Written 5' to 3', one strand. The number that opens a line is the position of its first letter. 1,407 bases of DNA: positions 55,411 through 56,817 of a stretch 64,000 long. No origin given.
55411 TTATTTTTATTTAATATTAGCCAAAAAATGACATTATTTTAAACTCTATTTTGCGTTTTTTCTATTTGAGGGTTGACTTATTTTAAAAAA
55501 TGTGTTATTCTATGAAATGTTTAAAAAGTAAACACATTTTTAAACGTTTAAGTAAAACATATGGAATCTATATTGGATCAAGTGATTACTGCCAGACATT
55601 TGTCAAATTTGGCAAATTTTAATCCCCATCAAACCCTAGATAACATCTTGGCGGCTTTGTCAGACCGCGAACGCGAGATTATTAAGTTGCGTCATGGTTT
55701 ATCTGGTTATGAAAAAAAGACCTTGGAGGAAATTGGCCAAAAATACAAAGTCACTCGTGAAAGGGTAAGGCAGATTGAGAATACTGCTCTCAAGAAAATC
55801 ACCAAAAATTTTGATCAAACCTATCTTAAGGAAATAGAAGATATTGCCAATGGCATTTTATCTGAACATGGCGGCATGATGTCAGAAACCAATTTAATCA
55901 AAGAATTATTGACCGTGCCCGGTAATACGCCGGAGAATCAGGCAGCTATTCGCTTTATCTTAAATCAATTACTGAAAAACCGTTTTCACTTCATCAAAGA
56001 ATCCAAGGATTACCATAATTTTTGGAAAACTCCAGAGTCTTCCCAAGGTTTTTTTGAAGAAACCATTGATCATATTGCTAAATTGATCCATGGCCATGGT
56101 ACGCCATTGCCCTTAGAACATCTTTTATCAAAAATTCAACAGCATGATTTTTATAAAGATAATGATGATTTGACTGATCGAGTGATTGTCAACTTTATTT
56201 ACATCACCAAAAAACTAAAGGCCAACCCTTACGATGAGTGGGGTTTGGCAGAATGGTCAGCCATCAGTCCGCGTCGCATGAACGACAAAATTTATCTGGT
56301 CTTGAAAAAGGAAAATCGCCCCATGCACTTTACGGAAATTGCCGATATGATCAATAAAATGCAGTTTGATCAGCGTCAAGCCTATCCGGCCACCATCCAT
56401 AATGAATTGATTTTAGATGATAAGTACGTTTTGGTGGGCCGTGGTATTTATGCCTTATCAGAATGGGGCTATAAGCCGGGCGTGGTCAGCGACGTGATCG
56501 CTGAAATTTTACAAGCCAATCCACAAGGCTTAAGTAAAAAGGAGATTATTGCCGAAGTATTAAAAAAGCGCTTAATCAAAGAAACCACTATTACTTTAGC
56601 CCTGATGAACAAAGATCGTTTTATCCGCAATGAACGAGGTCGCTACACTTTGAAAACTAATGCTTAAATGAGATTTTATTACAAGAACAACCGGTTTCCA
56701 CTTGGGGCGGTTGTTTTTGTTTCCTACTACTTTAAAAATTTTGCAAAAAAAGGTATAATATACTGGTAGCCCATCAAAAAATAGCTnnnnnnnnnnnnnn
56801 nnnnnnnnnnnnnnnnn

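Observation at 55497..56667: Sigma-70 region-4 domain fused to tandem HARE-HTH domains, behind nested palindromic operators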

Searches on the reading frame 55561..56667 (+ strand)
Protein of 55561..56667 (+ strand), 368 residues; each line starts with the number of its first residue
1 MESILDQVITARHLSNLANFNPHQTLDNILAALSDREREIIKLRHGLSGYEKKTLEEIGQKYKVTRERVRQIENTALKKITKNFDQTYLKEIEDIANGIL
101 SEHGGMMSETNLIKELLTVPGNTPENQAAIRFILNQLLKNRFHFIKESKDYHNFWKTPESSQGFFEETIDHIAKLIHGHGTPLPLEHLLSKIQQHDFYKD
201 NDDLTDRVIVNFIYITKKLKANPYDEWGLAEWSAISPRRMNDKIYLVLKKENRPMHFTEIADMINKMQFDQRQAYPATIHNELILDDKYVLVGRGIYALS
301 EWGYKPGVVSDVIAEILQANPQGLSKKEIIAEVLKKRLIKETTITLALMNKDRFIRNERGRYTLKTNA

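Call 3: search_protein_families(library=pfam, proteins=[window:55561-56667:+], max_evalue=1)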
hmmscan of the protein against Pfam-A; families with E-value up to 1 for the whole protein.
window:55561-56667:+ (368 aa): 7 families
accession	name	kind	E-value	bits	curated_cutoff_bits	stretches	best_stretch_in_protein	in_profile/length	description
PF04545.22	Sigma70_r4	-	6.3e-18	64.5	24.1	1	30-80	2-48/50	Sigma-70, region 4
PF05066.19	HARE-HTH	-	4.7e-12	46.6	25.9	2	243-300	6-69/71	HB1, ASXL, restriction endonuclease HTH domain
PF23159.1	WH_Rok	-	0.044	14.3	27.6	0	246-267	7-28/58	Repressor Rok winged helix domain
PF08281.18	Sigma70_r4_2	-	0.05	13.7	25.7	0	24-45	2-23/54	Sigma-70, region 4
PF20541.3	DUF6756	-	0.11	12.8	27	1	53-155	7-104/160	Family of unknown function (DUF6756)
PF07499.19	RuvA_C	-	0.21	12.5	24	1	303-335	14-44/47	RuvA, C-terminal domain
PF02186.21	TFIIE_beta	-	0.3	11.8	28.1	0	248-269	12-32/66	TFIIE beta subunit core domain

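Call 6: search_protein_families(library=ncbifam, proteins=[window:55561-56667:+], max_evalue=0.1)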
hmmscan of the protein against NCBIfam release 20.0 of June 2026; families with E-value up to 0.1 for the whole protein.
window:55561-56667:+ (368 aa): 47 families (the best 25 are shown)
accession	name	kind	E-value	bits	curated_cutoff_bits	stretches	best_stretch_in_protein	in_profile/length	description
NF041931.2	MzaA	equivalog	6.3e-19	68.3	800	1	22-93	643-714/726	MZA anti-phage system associated sigma-70 family RNA polymerase sigma factor MzaA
NF004208.0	PRK05658.1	equivalog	8.1e-19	68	555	1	23-82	559-618/631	RNA polymerase sigma factor RpoD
TIGR02393.1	RpoD_Cterm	equivalog_domain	1.2e-18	67.6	354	1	22-92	166-236/238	RNA polymerase sigma factor RpoD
NF005643.0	PRK07406.1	equivalog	1.9e-18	66.7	500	1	24-91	327-394/397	RNA polymerase sigma factor RpoD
TIGR02394.1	rpoS_proteo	equivalog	2.6e-16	60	378.7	1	16-87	206-277/285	RNA polymerase sigma factor RpoS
NF006666.0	PRK09210.1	equivalog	3.8e-16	59.4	572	1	23-84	299-360/370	RNA polymerase sigma factor RpoD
NF004207.0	PRK05657.1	equivalog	2e-15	57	394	1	23-89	256-322/329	RNA polymerase sigma factor RpoS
TIGR02997.1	Sig70-cyanoRpoD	subfamily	7.7e-15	54.9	384.5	1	22-80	239-297/298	RNA polymerase sigma factor, RpoD/SigA family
NF005143.0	PRK06596.1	subfamily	5e-14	52.5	241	1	21-85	219-282/285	RNA polymerase factor sigma-32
NF004561.0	PRK05901.1-3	equivalog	5.4e-14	52.2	582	1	24-80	467-523/537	RNA polymerase sigma factor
NF005920.0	PRK07921.1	subfamily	8.1e-14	51.4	464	1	23-82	257-316/328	RNA polymerase sigma factor SigB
NF004560.0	PRK05901.1-1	equivalog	9e-14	51.4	711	1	25-80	447-502/516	RNA polymerase sigma factor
NF004566.0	PRK05901.2-4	equivalog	9.2e-14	51.4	531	1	27-91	375-441/448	RNA polymerase sigma factor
NF004564.0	PRK05901.2-2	equivalog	2.5e-13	49.5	617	1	30-84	428-483/500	RNA polymerase sigma factor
NF004562.0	PRK05901.1-4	equivalog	3.8e-13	48.8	779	1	26-94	486-554/571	RNA polymerase sigma factor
TIGR04567.1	RNAP_delt_lowGC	equivalog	2.3e-11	43.7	42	1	240-302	5-70/83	DNA-directed RNA polymerase subunit delta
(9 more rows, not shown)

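Call 7: find_homologous_proteins(query=window:55561-56667:+)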
Query window:55561-56667:+ (368 aa): 6787 proteins with E <= 0.001 among 8000 candidates; the best 120 are listed.
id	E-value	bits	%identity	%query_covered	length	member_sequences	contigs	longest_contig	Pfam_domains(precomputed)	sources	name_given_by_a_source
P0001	5.9e-243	823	100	100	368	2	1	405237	PF04545.23,PF05066.20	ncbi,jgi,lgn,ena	ncbi:MAG: sigma-70 family RNA polymerase sigma factor [Patescibacteria group bacterium]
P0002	3.2e-181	620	75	99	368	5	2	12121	PF04545.23,PF05066.20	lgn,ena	-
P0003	1.1e-179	615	76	99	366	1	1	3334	PF04545.23,PF05066.20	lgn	-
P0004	1.1e-178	612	73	99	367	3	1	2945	PF04545.23,PF05066.20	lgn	-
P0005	3.5e-177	607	73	99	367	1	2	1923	PF16007.12,PF04545.23,PF05066.20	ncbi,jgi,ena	-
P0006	3.1e-176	604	72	99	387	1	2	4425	PF04545.23,PF05066.20,PF07106.20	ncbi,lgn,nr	ncbi:MAG: HARE-type protein [Patescibacteria group bacterium]|nr:HARE-type protein [Patescibacteria 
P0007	4.8e-176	603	72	99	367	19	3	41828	PF04545.23,PF05066.20,PF07106.20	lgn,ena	-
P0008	5.0e-176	603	72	99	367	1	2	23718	PF04545.23,PF05066.20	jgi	-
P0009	5.3e-176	603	72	99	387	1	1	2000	PF04545.23,PF05066.20,PF07106.20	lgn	-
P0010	5.8e-176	603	72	99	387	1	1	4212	PF04545.23,PF05066.20,PF07106.20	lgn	-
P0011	7.4e-176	603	73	99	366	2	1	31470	PF04545.23,PF05066.20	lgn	-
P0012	1.1e-175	602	73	100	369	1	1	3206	PF04545.23,PF05066.20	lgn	-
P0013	2.9e-175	601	73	99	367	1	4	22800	PF04545.23,PF05066.20,PF07106.20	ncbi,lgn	-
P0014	8.2e-175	599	73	100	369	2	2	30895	PF04545.23,PF05066.20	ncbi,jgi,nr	ncbi:hypothetical protein C4566_01325 [Candidatus Parcubacteria bacterium]|nr:MAG: hypothetical prot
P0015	9.1e-175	599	72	99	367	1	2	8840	PF04545.23,PF05066.20,PF07106.20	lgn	-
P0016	1.6e-174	598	73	100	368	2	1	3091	PF04545.23,PF05066.20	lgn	-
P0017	4.1e-174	597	72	99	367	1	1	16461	PF04545.23,PF05066.20,PF07106.20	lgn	-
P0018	4.3e-174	597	72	100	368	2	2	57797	PF04545.23,PF05066.20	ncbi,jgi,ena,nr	ncbi:hypothetical protein C0580_03120 [Candidatus Parcubacteria bacterium]|nr:MAG: hypothetical prot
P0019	1.8e-173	595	73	99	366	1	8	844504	PF04545.23,PF05066.20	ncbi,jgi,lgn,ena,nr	ncbi:hypothetical protein HOB10_00160 [Candidatus Parcubacteria bacterium]|jgi:DNA-directed RNA poly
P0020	4.3e-173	593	72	99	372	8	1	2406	PF04545.23,PF05066.20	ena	-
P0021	1.3e-172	592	71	99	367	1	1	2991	PF04545.23,PF05066.20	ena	-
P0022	1.5e-172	592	72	99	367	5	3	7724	PF04545.23,PF05066.20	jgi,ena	-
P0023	6.4e-172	590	72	99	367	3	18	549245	PF04545.23,PF05066.20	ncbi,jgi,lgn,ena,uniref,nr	ncbi:MAG: hypothetical protein A2406_02195 [Candidatus Komeilibacteria bacterium RIFOXYC1_FULL_37_11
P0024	6.7e-172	590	71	99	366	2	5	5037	PF04545.23,PF05066.20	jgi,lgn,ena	-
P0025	1.1e-171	589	71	100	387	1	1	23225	PF04545.23,PF05066.20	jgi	jgi:DNA-directed RNA polymerase delta subunit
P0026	1.7e-171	588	71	100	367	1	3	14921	PF16007.12,PF04545.23,PF05066.20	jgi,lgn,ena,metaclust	metaclust:\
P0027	2.3e-171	588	71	99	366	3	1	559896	PF04545.23,PF05066.20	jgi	jgi:DNA-directed RNA polymerase delta subunit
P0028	2.5e-171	588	72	99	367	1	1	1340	PF16007.12,PF04545.23,PF05066.20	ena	-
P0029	4.5e-171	587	70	99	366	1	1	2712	PF04545.23,PF05066.20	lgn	-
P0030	4.7e-171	587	71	99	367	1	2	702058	PF04545.23,PF05066.20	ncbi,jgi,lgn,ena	ncbi:MAG: sigma factor-like helix-turn-helix DNA-binding protein [Patescibacteria group bacterium]|j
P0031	1.1e-170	585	71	100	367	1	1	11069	PF04545.23,PF05066.20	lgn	-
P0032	1.7e-170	585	70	99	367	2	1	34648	PF04545.23,PF05066.20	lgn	-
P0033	1.1e-169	582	71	99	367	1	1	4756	PF04545.23,PF05066.20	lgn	-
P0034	1.4e-169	582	72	99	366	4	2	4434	PF04545.23,PF05066.20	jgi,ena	-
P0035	2.0e-169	581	72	98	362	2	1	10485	PF04545.23,PF05066.20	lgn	-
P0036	3.5e-169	581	72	99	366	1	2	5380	PF04545.23,PF05066.20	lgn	-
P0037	5.8e-169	580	69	99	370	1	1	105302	PF04545.23,PF05066.20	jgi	jgi:DNA-directed RNA polymerase delta subunit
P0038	1.2e-168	579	70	99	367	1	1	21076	PF23159.2,PF04545.23,PF05066.20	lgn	-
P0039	1.3e-168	579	70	99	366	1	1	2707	PF16007.12,PF04545.23,PF05066.20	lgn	-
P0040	1.4e-168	579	70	99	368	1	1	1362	PF04545.23,PF05066.20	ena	-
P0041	2.0e-168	578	70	99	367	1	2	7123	PF23159.2,PF04545.23,PF05066.20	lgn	-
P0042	4.5e-168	577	69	99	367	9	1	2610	PF04545.23,PF05066.20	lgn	-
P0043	6.5e-168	576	69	99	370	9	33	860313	PF04545.23,PF05066.20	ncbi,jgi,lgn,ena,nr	ncbi:MAG: hypothetical protein HOC78_00490 [Candidatus Komeilibacteria bacterium]|jgi:hypothetical p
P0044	1.9e-167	575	69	99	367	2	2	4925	PF04545.23,PF05066.20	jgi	-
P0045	2.9e-167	574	70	99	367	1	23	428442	PF04545.23,PF05066.20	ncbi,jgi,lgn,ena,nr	ncbi:hypothetical protein HN670_00845 [bacterium]|jgi:DNA-directed RNA polymerase delta subunit|nr:h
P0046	4.7e-167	574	69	99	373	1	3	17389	PF04545.23,PF05066.20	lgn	-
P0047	5.9e-167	573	68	99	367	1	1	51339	PF04545.23,PF05066.20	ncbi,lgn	-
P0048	1.6e-166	572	68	99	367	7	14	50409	PF04545.23,PF05066.20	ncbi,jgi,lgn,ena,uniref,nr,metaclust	ncbi:MAG: hypothetical protein COV55_04455 [Candidatus Komeilibacteria bacterium CG11_big_fil_rev_8_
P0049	1.1e-165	569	68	99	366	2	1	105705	PF04545.23,PF05066.20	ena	-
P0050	1.4e-165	569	69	99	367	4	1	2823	PF04545.23,PF05066.20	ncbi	-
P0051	2.9e-165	568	70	99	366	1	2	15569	PF04545.23,PF05066.20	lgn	-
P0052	4.3e-165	567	69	99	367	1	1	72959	PF04545.23,PF05066.20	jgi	jgi:hypothetical protein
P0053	7.6e-165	566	69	99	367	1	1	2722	PF04545.23,PF05066.20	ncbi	-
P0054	1.4e-164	565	69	99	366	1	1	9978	PF04545.23,PF05066.20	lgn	-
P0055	1.4e-164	565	67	100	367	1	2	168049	PF04545.23,PF05066.20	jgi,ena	jgi:hypothetical protein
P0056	2.3e-164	565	68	99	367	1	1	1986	PF04545.23,PF05066.20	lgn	-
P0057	2.4e-164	565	68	99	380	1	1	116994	PF04545.23,PF05066.20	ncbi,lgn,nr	ncbi:MAG: hypothetical protein C3F02_04455 [Parcubacteria group bacterium]|nr:MAG: hypothetical prot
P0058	1.8e-163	562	68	99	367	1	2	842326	PF04545.23,PF05066.20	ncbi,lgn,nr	ncbi:hypothetical protein H6761_01390 [Candidatus Nomurabacteria bacterium]|nr:hypothetical protein 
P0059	2.2e-163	561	68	99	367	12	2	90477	PF04545.23,PF05066.20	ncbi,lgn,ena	-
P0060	4.2e-163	561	69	99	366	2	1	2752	PF23159.2,PF04545.23,PF05066.20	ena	-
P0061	1.5e-162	559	66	100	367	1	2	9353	PF04545.23,PF05066.20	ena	-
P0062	2.0e-162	558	68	99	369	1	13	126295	PF04545.23,PF05066.20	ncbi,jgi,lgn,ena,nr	ncbi:hypothetical protein HOD19_00040 [bacterium]|jgi:hypothetical protein|nr:hypothetical protein [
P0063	4.1e-162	557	67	99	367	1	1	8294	PF04545.23,PF05066.20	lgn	-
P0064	7.0e-162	557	66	100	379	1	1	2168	PF04545.23,PF05066.20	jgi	-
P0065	1.3e-159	549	68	96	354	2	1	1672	PF04545.23,PF05066.20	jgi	-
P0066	2.5e-155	535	71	92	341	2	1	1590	PF04545.23,PF05066.20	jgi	-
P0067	1.8e-153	529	65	99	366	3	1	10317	PF04545.23,PF05066.20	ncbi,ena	-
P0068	5.2e-152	524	65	99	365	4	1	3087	PF04545.23,PF05066.20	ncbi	-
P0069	6.4e-151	521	65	99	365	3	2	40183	PF04545.23,PF05066.20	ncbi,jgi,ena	-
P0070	7.7e-151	520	65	99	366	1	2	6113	PF04545.23,PF05066.20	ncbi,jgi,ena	-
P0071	3.0e-150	518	66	96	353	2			PF04545.23,PF05066.20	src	-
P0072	1.9e-149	516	64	100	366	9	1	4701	PF04545.23,PF05066.20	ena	-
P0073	2.1e-149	516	64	99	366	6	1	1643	PF04545.23,PF05066.20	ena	-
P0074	3.9e-118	413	54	97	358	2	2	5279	PF04545.23,PF05066.20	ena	-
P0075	8.7e-118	412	51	99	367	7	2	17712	PF04545.23,PF05066.20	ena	-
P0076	1.0e-117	411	51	99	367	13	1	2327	PF04545.23,PF05066.20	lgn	-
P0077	1.1e-115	405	53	99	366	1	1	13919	PF04545.23,PF05066.20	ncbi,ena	-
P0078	1.9e-115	404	52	99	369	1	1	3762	PF04545.23,PF05066.20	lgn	-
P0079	4.0e-114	400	52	99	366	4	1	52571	PF04545.23,PF05066.20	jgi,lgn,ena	-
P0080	3.5e-113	396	51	98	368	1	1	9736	PF04545.23,PF05066.20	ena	-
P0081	1.7e-112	394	51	98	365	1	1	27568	PF04545.23,PF05066.20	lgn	-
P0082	1.1e-111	392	51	99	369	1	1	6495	PF04545.23,PF05066.20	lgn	-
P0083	2.2e-111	391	49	99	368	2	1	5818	PF04545.23,PF05066.20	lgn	-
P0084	2.5e-111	390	50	99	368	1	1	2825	PF04545.23,PF05066.20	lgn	-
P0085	2.6e-111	390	49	99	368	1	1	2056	PF04545.23,PF05066.20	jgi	jgi:hypothetical protein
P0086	1.2e-110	388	51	99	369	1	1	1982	PF04545.23,PF05066.20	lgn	-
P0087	9.9e-110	385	51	98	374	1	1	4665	PF04545.23,PF05066.20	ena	-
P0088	4.4e-109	383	48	98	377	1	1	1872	PF04545.23,PF05066.20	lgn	-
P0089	7.6e-109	382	49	99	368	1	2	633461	PF04545.23,PF05066.20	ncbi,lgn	-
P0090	5.9e-108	379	48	99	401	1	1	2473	PF04545.23,PF05066.20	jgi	jgi:hypothetical protein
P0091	7.7e-108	379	50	99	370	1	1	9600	PF04545.23,PF05066.20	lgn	-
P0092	1.8e-107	378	51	99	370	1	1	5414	PF04545.23,PF05066.20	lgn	-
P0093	2.0e-107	377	49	98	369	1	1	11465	PF04545.23,PF05066.20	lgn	-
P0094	3.5e-107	377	50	99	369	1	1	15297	PF04545.23,PF05066.20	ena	-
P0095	1.2e-106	375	48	99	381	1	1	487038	PF04545.23,PF05066.20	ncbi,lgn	ncbi:MAG: sigma factor-like helix-turn-helix DNA-binding protein [Candidatus Komeilibacteria bacteri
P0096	1.6e-106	374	50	99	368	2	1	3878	PF04545.23,PF05066.20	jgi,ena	-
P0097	2.0e-106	374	48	99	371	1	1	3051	PF04545.23,PF05066.20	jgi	jgi:DNA-directed RNA polymerase delta subunit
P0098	2.5e-106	374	49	99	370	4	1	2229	PF04545.23,PF05066.20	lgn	-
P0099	3.7e-106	373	49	100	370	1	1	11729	PF04545.23,PF05066.20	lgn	-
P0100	4.3e-106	373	47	98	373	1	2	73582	PF04545.23,PF05066.20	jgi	-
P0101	4.3e-106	373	49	98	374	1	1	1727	PF04545.23,PF05066.20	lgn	-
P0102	4.7e-106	373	50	99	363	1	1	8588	PF16007.12,PF04545.23,PF05066.20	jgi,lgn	jgi:DNA-directed RNA polymerase delta subunit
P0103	6.3e-106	373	49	99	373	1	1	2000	PF04545.23,PF05066.20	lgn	-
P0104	1.3e-105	372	49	99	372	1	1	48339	PF04545.23,PF05066.20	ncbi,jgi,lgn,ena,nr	ncbi:hypothetical protein KKF32_03155 [Patescibacteria group bacterium]|nr:hypothetical protein [Pat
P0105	1.4e-105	371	49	97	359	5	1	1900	PF04545.23,PF05066.20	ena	-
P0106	4.0e-105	370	49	99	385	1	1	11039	PF04545.23,PF05066.20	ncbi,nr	ncbi:MAG: HTH domain-containing protein [Candidatus Komeilibacteria bacterium]|nr:HTH domain-contain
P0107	4.3e-105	370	48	98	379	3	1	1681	PF04545.23,PF05066.20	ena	-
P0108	7.8e-105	369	49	95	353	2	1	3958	PF04545.23,PF05066.20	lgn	-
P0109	1.1e-104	368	49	99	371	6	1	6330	PF04545.23,PF05066.20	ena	-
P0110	2.3e-104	367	49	98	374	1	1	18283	PF16007.12,PF04545.23,PF05066.20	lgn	-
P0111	2.4e-104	367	50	99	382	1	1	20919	PF04545.23,PF05066.20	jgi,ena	-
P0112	3.6e-104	367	47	98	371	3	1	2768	PF04545.23,PF05066.20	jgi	-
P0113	5.2e-104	366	46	98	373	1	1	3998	PF04545.23,PF05066.20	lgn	-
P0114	6.9e-104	366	48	99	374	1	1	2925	PF04545.23,PF05066.20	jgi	-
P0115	8.3e-104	366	46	99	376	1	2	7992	PF04545.23,PF05066.20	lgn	-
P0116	8.7e-104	366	49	99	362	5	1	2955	PF04545.23,PF05066.20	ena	-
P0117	8.8e-104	365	66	67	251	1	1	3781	PF05066.20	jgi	-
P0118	9.2e-104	365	49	98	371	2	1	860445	PF04545.23,PF05066.20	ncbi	ncbi:MAG: sigma factor-like helix-turn-helix DNA-binding protein [Candidatus Komeilibacteria bacteri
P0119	1.1e-103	365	50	98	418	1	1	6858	PF16007.12,PF04545.23,PF05066.20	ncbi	-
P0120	1.6e-103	365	47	98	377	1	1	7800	PF04545.23,PF05066.20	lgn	-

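Call 11: find_related_loci(query=A1, collection=genome_contigs, flank=10000)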
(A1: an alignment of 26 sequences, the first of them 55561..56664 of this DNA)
Query A1 (368 aa) in genome_contigs; peptide patterns used: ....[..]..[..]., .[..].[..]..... (x = any residue, [..] = any of these).
600 stretches matched a pattern (row limit reached: there are more); 590 encode a relative of the query (tblastn E <= 1e-3); the best 80 are kept; 80 distinct loci.
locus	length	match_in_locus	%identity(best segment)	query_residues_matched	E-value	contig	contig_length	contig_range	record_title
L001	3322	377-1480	40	20-364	2e-88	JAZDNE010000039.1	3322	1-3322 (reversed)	MAG: bacterium isolate MEGAHIT-group-0.699 k141_10761316, whole genome shotgun sequence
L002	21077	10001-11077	41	3-364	4e-80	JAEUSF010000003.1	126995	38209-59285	MAG: Candidatus Doudnabacteria bacterium isolate new MAG-296 NODE_3_length_126995_cov_4.934848, whole genome shotgun seq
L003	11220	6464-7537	40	3-364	3e-80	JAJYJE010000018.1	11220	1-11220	MAG: bacterium isolate DBS2-1.bin146 NODE_11071_length_11220_cov_1.096097, whole genome shotgun sequence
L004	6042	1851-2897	39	18-362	4e-77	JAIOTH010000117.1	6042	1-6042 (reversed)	MAG: bacterium isolate SMBSF65 bin_70_k127_469203, whole genome shotgun sequence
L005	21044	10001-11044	33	3-362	8e-65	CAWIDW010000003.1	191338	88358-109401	MAG: uncultured bacterium isolate MFD04540.bin.3.21 genome assembly, contig: contig_3310, whole genome shotgun sequence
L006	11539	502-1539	35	19-368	1e-62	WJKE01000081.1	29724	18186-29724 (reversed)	MAG: Candidatus Peregrinibacteria bacterium isolate Bin_357 k141_2729517, whole genome shotgun sequence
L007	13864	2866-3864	33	20-366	2e-58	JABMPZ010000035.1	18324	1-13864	MAG: Parcubacteria group bacterium isolate bin.460 k141_2204704, whole genome shotgun sequence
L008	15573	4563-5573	37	19-364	3e-58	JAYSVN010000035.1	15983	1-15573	MAG: Candidatus Paceibacterota bacterium isolate GFS_12822 GFS_12822_34, whole genome shotgun sequence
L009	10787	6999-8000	34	22-364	2e-53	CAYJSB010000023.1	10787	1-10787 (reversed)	MAG TPA_asm: uncultured Candidatus Saccharibacteria bacterium isolate ERP125453_co1_310 genome assembly, contig: NODE_70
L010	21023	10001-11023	34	24-365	1e-52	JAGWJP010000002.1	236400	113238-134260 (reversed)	MAG: Patescibacteria group bacterium isolate REEB140 contig-150_22, whole genome shotgun sequence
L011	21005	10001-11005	36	20-363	4e-52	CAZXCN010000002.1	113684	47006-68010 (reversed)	MAG TPA_asm: uncultured Candidatus Saccharibacteria bacterium isolate SRP285395_co1_239 genome assembly, contig: NODE_13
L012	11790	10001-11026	34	8-364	1e-50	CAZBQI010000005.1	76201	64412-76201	MAG TPA_asm: uncultured Candidatus Saccharibacteria bacterium isolate binchicken_co105_30 genome assembly, contig: NODE_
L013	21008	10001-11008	35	19-363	4e-48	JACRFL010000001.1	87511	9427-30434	MAG: Candidatus Kaiserbacteria bacterium isolate NC_groundwater_1724_Pr3_B-0.1um_57_17 SR-2_scaffold_141_49004, whole ge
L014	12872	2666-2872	48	24-92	1e-14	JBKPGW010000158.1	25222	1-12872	MAG: Actinomycetota bacterium isolate HAY_GB_MAG_00026 HAY_GB_000000019942, whole genome shotgun sequence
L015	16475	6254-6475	50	18-91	4e-14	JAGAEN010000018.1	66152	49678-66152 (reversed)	Candidatus Saccharibacteria bacterium isolate RGIG8370 Water_buffalos_Rumen.Co__c8507018, whole genome shotgun sequence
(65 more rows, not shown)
